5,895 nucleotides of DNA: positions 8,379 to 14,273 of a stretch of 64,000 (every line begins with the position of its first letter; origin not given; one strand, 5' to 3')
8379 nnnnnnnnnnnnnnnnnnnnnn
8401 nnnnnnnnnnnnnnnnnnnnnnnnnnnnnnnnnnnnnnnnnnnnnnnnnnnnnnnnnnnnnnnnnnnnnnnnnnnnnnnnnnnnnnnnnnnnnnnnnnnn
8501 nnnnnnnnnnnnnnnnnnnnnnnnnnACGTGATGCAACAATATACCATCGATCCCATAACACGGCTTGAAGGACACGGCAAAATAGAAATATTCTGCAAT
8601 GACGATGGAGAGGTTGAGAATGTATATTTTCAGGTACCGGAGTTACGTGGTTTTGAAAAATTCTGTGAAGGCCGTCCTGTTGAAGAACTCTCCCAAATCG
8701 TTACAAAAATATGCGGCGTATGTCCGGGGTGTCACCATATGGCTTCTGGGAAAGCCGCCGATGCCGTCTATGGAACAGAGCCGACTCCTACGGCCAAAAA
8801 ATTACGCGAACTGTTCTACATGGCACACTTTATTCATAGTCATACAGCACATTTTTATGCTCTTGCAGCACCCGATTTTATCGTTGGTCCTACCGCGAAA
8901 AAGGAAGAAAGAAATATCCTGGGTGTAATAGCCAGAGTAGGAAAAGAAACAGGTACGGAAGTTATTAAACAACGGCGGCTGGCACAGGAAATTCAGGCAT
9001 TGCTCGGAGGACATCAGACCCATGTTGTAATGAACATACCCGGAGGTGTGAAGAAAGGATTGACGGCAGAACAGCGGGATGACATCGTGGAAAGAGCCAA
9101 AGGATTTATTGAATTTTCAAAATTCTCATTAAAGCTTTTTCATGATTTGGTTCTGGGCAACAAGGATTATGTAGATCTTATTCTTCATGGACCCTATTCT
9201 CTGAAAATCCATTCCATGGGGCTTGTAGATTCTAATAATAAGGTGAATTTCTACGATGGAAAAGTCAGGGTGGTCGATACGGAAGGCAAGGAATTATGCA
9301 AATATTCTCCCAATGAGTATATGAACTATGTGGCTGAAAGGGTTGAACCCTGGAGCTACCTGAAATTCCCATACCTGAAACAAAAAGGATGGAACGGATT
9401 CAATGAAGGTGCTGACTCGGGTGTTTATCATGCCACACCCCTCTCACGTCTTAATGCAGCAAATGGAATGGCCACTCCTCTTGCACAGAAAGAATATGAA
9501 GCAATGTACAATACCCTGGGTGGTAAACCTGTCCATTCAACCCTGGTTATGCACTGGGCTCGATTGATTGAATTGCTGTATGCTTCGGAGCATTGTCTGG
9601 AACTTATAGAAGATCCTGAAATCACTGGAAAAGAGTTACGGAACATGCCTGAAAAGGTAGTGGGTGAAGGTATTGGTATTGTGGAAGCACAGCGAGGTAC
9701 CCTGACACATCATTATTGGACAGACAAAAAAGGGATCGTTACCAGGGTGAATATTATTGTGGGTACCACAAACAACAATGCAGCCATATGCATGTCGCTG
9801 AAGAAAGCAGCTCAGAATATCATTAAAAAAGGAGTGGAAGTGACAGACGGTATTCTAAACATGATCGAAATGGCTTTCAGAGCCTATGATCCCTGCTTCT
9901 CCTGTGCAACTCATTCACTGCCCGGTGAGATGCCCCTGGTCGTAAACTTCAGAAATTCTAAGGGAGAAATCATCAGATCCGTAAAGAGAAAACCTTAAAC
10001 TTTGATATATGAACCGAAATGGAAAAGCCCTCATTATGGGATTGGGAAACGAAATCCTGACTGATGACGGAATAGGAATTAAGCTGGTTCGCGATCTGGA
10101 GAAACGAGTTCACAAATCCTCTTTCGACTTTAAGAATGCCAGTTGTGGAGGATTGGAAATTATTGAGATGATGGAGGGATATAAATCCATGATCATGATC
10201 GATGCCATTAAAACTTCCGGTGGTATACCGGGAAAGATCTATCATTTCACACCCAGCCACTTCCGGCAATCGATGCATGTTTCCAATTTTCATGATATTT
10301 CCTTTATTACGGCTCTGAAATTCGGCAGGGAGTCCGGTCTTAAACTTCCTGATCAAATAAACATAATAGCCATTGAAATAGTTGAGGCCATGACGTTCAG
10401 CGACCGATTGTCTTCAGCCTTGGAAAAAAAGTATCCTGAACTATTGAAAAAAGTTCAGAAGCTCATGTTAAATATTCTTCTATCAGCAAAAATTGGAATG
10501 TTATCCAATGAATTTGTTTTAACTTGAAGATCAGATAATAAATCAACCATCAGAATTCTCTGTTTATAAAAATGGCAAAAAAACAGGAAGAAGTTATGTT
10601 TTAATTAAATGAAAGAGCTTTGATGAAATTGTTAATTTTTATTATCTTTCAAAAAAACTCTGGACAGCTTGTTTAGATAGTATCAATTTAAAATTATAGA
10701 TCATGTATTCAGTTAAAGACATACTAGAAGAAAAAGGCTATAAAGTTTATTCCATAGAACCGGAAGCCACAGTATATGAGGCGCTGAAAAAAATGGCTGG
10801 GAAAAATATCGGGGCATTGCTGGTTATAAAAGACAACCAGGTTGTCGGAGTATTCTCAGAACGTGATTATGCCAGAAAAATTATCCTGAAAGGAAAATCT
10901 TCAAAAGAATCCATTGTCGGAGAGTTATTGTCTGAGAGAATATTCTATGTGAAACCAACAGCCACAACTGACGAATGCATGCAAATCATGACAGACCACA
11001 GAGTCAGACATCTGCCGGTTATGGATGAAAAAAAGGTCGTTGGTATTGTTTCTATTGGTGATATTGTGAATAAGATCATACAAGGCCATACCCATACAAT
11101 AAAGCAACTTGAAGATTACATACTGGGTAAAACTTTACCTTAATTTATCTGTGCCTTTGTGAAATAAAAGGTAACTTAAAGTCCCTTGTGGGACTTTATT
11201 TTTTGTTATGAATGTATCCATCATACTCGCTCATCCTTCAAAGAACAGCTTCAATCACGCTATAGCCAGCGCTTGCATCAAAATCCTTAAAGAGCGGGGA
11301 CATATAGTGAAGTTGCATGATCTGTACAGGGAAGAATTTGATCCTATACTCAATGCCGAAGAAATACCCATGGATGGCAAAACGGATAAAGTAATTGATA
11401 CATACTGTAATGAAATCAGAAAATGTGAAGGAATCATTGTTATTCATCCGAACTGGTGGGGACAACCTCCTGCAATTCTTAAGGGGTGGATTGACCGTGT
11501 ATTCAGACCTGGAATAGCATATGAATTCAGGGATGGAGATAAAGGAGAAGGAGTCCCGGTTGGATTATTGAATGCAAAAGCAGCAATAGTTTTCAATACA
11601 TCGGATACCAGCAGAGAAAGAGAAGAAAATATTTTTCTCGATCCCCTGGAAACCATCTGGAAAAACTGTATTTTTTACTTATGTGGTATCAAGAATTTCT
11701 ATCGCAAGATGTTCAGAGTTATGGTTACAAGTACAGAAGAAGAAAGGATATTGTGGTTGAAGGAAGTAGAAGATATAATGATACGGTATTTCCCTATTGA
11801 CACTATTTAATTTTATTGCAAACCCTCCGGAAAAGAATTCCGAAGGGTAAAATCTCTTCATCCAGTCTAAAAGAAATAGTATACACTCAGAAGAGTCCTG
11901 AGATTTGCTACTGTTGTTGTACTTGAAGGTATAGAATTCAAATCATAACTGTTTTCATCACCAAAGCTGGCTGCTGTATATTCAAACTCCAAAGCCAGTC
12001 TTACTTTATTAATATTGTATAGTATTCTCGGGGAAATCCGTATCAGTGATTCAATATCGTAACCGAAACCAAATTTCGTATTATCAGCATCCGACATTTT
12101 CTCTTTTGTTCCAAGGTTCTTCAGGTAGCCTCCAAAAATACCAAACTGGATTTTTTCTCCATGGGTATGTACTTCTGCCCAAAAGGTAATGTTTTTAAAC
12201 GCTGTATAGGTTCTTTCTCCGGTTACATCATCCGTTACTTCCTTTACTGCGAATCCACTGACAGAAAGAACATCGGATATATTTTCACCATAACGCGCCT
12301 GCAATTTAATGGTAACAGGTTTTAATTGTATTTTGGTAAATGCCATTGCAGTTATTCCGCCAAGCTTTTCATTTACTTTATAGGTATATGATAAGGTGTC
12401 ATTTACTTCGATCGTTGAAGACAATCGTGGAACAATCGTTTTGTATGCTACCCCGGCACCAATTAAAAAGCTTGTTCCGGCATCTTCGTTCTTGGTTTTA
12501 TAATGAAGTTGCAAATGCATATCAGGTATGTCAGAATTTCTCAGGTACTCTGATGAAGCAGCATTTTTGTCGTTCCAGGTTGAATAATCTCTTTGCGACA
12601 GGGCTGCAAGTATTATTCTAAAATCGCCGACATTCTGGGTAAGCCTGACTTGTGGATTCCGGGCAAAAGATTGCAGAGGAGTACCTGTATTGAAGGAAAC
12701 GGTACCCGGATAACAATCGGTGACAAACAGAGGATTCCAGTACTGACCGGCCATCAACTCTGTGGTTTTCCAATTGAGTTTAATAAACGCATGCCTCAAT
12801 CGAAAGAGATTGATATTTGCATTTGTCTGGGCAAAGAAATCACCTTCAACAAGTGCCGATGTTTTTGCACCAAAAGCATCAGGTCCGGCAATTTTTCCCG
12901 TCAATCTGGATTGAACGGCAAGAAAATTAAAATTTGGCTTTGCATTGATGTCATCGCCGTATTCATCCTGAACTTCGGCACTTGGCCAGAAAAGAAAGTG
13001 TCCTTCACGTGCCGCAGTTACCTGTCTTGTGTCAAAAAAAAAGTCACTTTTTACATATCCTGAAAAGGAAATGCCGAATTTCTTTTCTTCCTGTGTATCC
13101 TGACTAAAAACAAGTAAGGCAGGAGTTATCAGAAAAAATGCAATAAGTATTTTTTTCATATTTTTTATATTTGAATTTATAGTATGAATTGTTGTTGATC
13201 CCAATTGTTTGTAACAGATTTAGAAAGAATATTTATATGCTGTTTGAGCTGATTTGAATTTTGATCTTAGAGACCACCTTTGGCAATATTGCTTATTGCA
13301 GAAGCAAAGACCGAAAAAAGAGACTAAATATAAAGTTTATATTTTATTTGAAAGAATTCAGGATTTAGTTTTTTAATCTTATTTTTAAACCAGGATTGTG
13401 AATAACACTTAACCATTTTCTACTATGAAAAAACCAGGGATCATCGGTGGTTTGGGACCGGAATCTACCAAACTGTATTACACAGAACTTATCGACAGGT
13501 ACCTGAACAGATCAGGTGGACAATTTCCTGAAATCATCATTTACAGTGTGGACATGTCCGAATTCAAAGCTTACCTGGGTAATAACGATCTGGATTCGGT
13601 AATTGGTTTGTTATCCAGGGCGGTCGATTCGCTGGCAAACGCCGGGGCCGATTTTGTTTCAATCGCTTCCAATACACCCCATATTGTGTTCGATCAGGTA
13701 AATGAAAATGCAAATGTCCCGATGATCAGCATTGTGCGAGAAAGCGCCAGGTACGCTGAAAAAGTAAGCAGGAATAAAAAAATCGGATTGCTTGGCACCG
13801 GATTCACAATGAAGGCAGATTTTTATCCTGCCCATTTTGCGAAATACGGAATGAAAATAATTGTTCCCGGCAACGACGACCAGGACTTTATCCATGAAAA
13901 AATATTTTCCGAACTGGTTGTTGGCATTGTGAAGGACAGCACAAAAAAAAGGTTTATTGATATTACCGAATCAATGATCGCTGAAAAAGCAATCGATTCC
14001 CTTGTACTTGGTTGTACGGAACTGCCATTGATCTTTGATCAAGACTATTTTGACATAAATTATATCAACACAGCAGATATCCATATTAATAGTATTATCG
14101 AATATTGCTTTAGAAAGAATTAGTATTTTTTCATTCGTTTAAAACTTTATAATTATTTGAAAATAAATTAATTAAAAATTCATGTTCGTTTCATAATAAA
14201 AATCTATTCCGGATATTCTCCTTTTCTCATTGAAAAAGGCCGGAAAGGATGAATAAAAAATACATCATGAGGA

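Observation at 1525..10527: Rex-linked HdrA'-QmoC-like-HdrA''-MvhDGA operon in a Bacteroidota: a hydrogenase wired to a membrane b-type cytochrome, with no HdrB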

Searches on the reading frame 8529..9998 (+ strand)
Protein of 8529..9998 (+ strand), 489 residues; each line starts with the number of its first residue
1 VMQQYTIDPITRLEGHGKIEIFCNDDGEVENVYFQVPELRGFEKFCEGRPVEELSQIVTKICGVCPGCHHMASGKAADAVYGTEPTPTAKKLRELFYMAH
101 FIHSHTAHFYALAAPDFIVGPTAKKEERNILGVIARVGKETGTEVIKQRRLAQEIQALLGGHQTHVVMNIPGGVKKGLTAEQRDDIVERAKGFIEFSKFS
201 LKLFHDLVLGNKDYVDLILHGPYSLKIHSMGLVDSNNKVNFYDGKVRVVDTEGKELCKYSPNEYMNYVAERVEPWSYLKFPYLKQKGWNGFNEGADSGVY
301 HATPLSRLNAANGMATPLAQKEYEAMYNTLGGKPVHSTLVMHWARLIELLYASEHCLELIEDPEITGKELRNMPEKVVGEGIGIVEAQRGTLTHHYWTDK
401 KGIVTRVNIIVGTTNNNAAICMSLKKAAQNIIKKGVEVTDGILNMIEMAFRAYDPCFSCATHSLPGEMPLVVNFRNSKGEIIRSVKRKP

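Call 3: search_protein_families(library=pfam, proteins=[window:8529-9998:+], max_evalue=0.001)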
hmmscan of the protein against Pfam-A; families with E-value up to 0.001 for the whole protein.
window:8529-9998:+ (489 aa): 1 family
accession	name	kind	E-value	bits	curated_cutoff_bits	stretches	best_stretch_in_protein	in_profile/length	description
PF00374.24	NiFeSe_Hases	-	4.5e-33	115.4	25.8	2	40-118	1-79/508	Nickel-dependent hydrogenase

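Call 4: search_protein_families(library=ncbifam, proteins=[window:8529-9998:+], max_evalue=0.001)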
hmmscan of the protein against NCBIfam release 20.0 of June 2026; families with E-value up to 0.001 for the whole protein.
window:8529-9998:+ (489 aa): 10 families
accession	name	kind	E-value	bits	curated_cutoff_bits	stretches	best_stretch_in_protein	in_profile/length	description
NF041785.2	VhuA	equivalog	1.7e-109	366.1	800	1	2-433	1-418/418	F420-non-reducing hydrogenase Vhu subunit A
NF033181.1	NiFeSe_hydrog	equivalog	1.1e-48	166.4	600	2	2-125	1-123/507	nickel-dependent hydrogenase large subunit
NF045518.1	H2_NiFeSe_large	exception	2.4e-48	165.2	780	1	5-464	4-482/485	NiFeSe hydrogenase large subunit HysA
NF040828.1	sulfhyd_ShyA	equivalog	5.2e-44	150.8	700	2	302-462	255-411/415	NAD(P)-dependent hydrogenase/sulfhydrogenase 2 subunit alpha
TIGR03295.1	frhA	equivalog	2.7e-40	138.6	392.5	1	4-464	4-397/412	coenzyme F420 hydrogenase subunit alpha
NF040832.1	sulfhyd_HydA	equivalog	8.3e-36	124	880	1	5-462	5-422/426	NADPH-dependent hydrogenase/sulfhydrogenase 1 subunit alpha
NF007778.0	PRK10467.1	equivalog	7.1e-27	93.9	969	2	1-119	1-118/567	hydrogenase 2 large subunit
NF007550.0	PRK10170.1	equivalog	1.6e-21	76.4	1101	1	5-123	19-137/597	Ni/Fe-hydrogenase large subunit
NF041786.2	VhuU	equivalog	2.6e-10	39.9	70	1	439-463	4-28/45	F420-non-reducing hydrogenase selenoprotein subunit VhuU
NF004739.1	PRK06075.1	equivalog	2.8e-05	23.1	360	0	16-192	13-171/384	NADH-quinone oxidoreductase subunit D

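Call 54: search_solved_structures(query=window:8529-9998:+, max_evalue=0.00001, show_alignments=0)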
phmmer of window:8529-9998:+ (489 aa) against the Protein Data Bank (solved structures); distinct sequences matched with E-value up to 0.00001: 68 (the best 60 are shown).
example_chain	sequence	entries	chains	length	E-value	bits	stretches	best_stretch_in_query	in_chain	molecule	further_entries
5odc_F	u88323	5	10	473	1.6e-122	413.2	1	4-469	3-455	Methyl-viologen reducing hydrogenase subunit A | Methyl-viologen reducing hydrogenase, subunit A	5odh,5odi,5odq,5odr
9sw2_F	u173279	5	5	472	4.8e-113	382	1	4-483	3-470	F420-non-reducing hydrogenase subunit A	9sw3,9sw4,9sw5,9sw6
7t2r_D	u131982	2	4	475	1.9e-109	370.2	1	6-487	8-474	NiFe hydrogenase large subunit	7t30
9sfi_g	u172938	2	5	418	2.3e-96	327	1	4-432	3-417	Coenzyme F420-reducing hydrogenase, alpha subunit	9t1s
5xf9_D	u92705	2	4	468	1.4e-93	317.8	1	4-462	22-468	NAD-reducing hydrogenase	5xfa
5jsu_B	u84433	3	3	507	8.6e-38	133.8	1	6-468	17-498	Periplasmic [NiFeSe] hydrogenase, large subunit, selenocysteine-containing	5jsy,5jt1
5jsh_B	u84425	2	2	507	2.7e-36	128.8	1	6-468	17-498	Periplasmic [NiFeSe] hydrogenase, large subunit, selenocysteine-containing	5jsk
6z8m_B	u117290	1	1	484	1.4e-35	126.5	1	6-462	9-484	Periplasmic [NiFeSe] hydrogenase, large subunit, selenocysteine-containing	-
6ruc_B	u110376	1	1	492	1.5e-35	126.4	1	6-462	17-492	Periplasmic [NiFeSe] hydrogenase, large subunit, selenocysteine-containing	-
6z8o_B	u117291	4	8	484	3.7e-35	125.1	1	6-462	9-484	Periplasmic [NiFeSe] hydrogenase, large subunit, selenocysteine-containing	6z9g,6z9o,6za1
6rtp_B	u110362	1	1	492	3.9e-35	125.1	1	6-462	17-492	Periplasmic [NiFeSe] hydrogenase, large subunit, selenocysteine-containing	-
6ru9_B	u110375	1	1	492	3.9e-35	125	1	6-462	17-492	Periplasmic [NiFeSe] hydrogenase, large subunit, selenocysteine-containing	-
3ze6_B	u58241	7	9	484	5.1e-35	124.7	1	6-462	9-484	PERIPLASMIC [NIFESE] HYDROGENASE, LARGE SUBUNIT, SELENOCYS SELENOCYSTEINE-CONTAINING | PERIPLASMIC [NIFESE] HYDROGENASE, LARGE SUBUNIT, SELENOCYSTEINE-CONTAININ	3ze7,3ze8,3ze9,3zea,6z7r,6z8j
2wpn_B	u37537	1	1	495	5.5e-35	124.5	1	6-462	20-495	PERIPLASMIC [NIFESE] HYDROGENASE, LARGE SUBUNIT, SELENOCYSTEINE-CONTAINING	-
4kl8_L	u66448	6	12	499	3.1e-32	115.5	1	5-462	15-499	Nickel-dependent hydrogenase large subunit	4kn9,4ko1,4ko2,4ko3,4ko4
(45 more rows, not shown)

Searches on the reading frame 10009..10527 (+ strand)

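Call 3: search_protein_families(library=pfam, proteins=[window:10009-10527:+], max_evalue=0.001)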
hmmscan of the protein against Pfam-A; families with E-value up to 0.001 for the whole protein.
window:10009-10527:+ (172 aa): 1 family
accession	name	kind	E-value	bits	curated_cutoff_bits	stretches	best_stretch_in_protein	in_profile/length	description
PF01750.23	HycI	-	3.6e-10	40.2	23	1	24-149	1-127/130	Hydrogenase maturation protease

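Call 4: search_protein_families(library=ncbifam, proteins=[window:10009-10527:+], max_evalue=0.001)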
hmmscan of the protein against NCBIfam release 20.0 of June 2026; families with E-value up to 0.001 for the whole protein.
window:10009-10527:+ (172 aa): 6 families
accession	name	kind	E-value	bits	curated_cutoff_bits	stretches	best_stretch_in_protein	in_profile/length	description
TIGR00072.1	hydrog_prot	superfamily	5.9e-26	91.2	47.45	1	8-152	1-144/145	hydrogenase maturation protease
NF045519.1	NiFeSe_H2_mat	exception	6.2e-21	74.8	190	1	6-156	2-150/152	NiFeSe hydrogenase maturation protease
TIGR00140.1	hupD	subfamily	2.4e-14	53.5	151.8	1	8-152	2-146/151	HyaD/HybD family hydrogenase maturation endopeptidase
NF007777.0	PRK10466.1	equivalog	2.4e-12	46.9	190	1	6-151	2-147/164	HyaD/HybD family hydrogenase maturation endopeptidase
TIGR00130.1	frhD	equivalog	9.6e-09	35.5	134.95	1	6-108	4-109/153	coenzyme F420-reducing hydrogenase, FrhD protein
NF007616.0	PRK10264.1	equivalog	1.1e-05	25.2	261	1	6-124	5-124/195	hydrogenase 1 maturation protease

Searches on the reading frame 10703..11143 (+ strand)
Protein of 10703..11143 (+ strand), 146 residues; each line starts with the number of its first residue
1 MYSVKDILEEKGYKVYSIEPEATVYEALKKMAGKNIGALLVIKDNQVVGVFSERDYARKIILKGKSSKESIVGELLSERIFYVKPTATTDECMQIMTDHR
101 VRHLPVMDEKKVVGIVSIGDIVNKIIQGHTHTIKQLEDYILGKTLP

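Call 3: search_protein_families(library=pfam, proteins=[window:10703-11143:+], max_evalue=0.001)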
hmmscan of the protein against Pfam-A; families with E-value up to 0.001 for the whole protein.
window:10703-11143:+ (146 aa): 1 family
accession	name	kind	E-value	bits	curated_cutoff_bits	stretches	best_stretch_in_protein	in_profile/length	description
PF00571.33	CBS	-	8e-26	90.6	24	2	72-125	1-55/57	CBS domain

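Call 4: search_protein_families(library=ncbifam, proteins=[window:10703-11143:+], max_evalue=0.001)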
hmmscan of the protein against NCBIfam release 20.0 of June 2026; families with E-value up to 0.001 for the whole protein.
window:10703-11143:+ (146 aa): 23 families
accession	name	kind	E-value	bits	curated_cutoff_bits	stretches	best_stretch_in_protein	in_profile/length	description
NF041552.1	TF_PrdR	equivalog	3e-15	55.6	795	1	2-136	6-136/577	sigma-54 dependent transcriptional regulator PrdR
TIGR00393.1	kpsF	subfamily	2.7e-11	43.6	203.7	1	3-116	156-267/268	KpsF/GutQ family sugar-phosphate isomerase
TIGR01302.1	IMP_dehydrog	equivalog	9.4e-11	41.2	481.5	1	14-130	89-205/450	IMP dehydrogenase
NF011443.0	PRK14869.1-5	equivalog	1.2e-09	37.1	335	1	72-129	71-129/546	putative manganese-dependent inorganic diphosphatase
NF008141.0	PRK10892.1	equivalog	5.9e-09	35.6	505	1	3-122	205-323/328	arabinose-5-phosphate isomerase KdsD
NF011440.0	PRK14869.1-2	equivalog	3.2e-08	32.6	746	1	78-130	75-128/541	putative manganese-dependent inorganic diphosphatase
NF011447.0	PRK14869.2-3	equivalog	5.3e-08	31.9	522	1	4-62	70-126/540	putative manganese-dependent inorganic diphosphatase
NF053863.1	DS11_antiphage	equivalog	6.5e-08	32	260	1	78-137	83-141/305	CBS domain-containing anti-phage protein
NF053603.1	HhpR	exception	7.7e-08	31.9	520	1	75-128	66-120/282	CBS domain-containing high hydrostatic pressure regulator HhpR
NF053704.1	TransRegCcpNBacil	equivalog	1.9e-07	30.7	260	1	18-124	87-201/208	transcriptional regulator CcpN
TIGR01186.1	proV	subfamily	2.7e-07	30.1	326.6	1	3-125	240-357/363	betaine/proline/choline family ABC transporter ATP-binding protein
TIGR00400.1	mgtE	equivalog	6.2e-07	28.5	232.75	1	34-133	165-259/450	magnesium transporter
NF011449.0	PRK14869.2-5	equivalog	7e-07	28.6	411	0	70-127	67-126/451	putative manganese-dependent inorganic diphosphatase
NF011441.0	PRK14869.1-3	equivalog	2.8e-06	26.2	753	0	78-127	76-126/548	putative manganese-dependent inorganic diphosphatase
NF011446.0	PRK14869.2-2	equivalog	3.4e-06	25.8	601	0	73-131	79-138/576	putative manganese-dependent inorganic diphosphatase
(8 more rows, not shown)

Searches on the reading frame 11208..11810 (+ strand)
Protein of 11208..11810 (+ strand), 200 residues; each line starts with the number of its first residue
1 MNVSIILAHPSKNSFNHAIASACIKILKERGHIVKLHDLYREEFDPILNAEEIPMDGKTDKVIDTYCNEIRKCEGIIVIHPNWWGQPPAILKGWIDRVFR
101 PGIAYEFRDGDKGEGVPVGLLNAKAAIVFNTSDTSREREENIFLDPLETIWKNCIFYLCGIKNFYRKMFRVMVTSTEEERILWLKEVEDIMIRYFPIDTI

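Call 3: search_protein_families(library=pfam, proteins=[window:11208-11810:+], max_evalue=0.001)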
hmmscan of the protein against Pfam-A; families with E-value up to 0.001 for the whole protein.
window:11208-11810:+ (200 aa): 2 families
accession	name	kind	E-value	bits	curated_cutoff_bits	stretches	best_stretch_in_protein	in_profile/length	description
PF02525.22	Flavodoxin_2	-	5.4e-32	111.6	27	1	1-164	1-170/198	Flavodoxin-like fold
PF03358.20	FMN_red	-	4.2e-13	49.6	24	1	1-121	1-112/152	NADPH-dependent FMN reductase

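Call 4: search_protein_families(library=ncbifam, proteins=[window:11208-11810:+], max_evalue=0.001)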
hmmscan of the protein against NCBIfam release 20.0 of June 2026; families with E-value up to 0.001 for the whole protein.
window:11208-11810:+ (200 aa): 5 families
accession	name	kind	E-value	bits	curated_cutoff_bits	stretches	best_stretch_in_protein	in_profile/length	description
NF007280.0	PRK09739.1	equivalog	1.3e-23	83.7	162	1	1-106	4-113/199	NAD(P)H oxidoreductase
NF002044.1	PRK00871.1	equivalog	3.2e-08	33.1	210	1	5-110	3-88/170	glutathione-regulated potassium-efflux system oxidoreductase KefF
NF003430.0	PRK04930.1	equivalog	0.00011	21.7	240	0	3-106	8-95/184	glutathione-regulated potassium-efflux system ancillary protein KefG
NF002370.0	PRK01355.1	subfamily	0.00033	20.2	143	1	14-130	17-133/199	FMN-dependent NADH-azoreductase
NF010075.0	PRK13556.1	subfamily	0.00084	19.3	188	0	56-131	73-143/208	FMN-dependent NADH-azoreductase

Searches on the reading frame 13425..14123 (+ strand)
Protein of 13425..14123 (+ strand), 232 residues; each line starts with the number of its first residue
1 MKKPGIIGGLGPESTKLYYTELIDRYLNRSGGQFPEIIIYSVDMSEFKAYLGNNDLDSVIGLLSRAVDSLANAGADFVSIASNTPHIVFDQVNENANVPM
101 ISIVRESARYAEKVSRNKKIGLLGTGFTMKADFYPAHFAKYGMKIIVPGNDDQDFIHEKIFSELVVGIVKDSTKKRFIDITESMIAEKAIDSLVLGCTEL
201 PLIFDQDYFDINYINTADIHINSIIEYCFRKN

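Call 22: search_protein_families(library=pfam, proteins=[window:13425-14123:+], max_evalue=0.00001)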
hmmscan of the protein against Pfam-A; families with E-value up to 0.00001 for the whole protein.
window:13425-14123:+ (232 aa): 1 family
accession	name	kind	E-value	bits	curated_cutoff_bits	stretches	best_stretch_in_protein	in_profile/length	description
PF01177.27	Asp_Glu_race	-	6.4e-36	124.6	31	1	7-223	1-210/211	Asp/Glu/Hydantoin racemase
